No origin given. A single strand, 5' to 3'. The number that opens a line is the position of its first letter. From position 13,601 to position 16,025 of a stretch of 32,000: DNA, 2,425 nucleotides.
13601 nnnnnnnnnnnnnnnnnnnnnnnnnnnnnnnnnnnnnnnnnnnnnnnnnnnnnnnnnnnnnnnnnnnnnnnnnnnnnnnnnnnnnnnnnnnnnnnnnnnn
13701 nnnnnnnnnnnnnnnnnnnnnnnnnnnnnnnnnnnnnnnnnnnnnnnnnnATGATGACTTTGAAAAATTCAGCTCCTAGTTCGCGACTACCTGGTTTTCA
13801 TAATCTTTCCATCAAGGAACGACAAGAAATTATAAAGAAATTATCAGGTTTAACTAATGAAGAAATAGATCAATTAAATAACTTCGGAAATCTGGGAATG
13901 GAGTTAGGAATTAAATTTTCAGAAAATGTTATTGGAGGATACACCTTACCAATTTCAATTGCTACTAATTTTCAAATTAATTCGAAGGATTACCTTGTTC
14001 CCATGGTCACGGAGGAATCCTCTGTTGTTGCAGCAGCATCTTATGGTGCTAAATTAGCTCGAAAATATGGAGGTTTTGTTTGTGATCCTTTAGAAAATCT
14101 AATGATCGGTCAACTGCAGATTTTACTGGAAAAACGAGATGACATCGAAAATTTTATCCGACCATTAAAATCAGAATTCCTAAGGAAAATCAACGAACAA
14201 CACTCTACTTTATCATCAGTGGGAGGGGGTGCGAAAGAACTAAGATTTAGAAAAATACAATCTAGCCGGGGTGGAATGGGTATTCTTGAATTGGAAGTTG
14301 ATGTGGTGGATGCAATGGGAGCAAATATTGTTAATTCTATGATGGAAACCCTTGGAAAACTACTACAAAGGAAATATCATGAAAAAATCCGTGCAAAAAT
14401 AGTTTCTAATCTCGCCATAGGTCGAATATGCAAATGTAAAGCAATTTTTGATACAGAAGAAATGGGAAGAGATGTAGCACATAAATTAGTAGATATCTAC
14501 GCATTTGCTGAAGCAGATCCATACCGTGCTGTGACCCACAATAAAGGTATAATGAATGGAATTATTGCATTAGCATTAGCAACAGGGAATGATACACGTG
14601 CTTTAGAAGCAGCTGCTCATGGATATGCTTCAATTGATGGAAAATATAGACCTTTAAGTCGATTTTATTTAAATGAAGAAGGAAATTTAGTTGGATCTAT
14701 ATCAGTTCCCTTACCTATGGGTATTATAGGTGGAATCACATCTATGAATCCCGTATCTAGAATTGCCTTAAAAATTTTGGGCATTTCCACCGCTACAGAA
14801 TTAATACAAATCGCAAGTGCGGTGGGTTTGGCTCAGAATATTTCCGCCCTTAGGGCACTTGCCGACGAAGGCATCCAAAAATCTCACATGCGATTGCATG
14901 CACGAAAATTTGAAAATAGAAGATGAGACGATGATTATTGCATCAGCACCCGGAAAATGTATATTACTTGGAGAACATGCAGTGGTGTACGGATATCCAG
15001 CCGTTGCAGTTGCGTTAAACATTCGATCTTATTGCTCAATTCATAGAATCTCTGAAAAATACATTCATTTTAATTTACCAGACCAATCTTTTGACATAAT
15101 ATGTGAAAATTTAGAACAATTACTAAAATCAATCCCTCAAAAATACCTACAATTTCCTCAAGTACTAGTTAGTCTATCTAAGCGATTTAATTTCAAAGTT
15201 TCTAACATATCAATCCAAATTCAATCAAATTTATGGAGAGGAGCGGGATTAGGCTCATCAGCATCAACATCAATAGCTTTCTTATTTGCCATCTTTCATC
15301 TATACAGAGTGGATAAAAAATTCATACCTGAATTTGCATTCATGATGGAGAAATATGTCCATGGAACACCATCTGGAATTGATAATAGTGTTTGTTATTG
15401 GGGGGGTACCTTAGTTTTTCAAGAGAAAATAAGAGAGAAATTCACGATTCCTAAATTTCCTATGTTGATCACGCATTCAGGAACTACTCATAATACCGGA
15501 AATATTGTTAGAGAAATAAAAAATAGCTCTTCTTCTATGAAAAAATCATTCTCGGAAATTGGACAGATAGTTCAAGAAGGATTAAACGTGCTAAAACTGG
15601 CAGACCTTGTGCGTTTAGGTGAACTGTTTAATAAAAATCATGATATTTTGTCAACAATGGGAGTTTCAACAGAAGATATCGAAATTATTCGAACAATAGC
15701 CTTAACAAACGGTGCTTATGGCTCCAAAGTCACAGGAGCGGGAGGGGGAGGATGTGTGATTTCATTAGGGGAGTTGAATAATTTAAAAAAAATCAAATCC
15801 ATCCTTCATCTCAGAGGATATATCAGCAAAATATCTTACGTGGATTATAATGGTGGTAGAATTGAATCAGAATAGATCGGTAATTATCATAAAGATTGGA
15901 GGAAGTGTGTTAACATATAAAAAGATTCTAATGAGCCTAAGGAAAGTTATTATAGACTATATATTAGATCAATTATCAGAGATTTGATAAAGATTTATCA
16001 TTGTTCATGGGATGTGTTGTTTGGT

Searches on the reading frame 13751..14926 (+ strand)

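Call 14: search_protein_families(library=pfam, proteins=[window:13751-14926:+])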
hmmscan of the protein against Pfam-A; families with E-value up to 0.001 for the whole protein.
window:13751-14926:+ (391 aa): 1 family
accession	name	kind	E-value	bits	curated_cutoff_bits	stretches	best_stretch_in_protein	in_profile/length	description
PF00368.23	HMG-CoA_red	-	2e-94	317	27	1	21-384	2-368/368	Hydroxymethylglutaryl-coenzyme A reductase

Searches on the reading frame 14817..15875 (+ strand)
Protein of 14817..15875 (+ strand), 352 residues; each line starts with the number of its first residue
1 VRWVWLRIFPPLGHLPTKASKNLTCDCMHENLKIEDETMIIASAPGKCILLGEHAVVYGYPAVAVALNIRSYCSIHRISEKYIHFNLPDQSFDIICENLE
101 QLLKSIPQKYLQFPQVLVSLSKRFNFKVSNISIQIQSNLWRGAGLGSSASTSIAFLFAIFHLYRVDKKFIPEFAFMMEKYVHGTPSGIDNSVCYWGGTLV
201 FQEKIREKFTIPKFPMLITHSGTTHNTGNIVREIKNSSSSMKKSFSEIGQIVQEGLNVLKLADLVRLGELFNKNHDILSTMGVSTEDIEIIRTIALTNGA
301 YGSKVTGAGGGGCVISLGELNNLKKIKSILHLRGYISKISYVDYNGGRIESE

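Call 90: search_protein_families(library=pfam, proteins=[window:14817-15875:+], max_evalue=0.001)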
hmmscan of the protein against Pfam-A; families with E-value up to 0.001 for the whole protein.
window:14817-15875:+ (352 aa): 3 families
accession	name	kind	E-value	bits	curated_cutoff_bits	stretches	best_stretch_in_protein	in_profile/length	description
PF00288.32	GHMP_kinases_N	-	6.6e-12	45.9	22.3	1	119-197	9-87/87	GHMP kinases N terminal domain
PF08544.19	GHMP_kinases_C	-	4.3e-10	40.3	21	1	262-330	8-79/85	GHMP kinases C terminal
PF10509.15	GalKase_gal_bdg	-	9.9e-05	22.3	23.1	1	37-75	10-47/49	Galactokinase galactose-binding signature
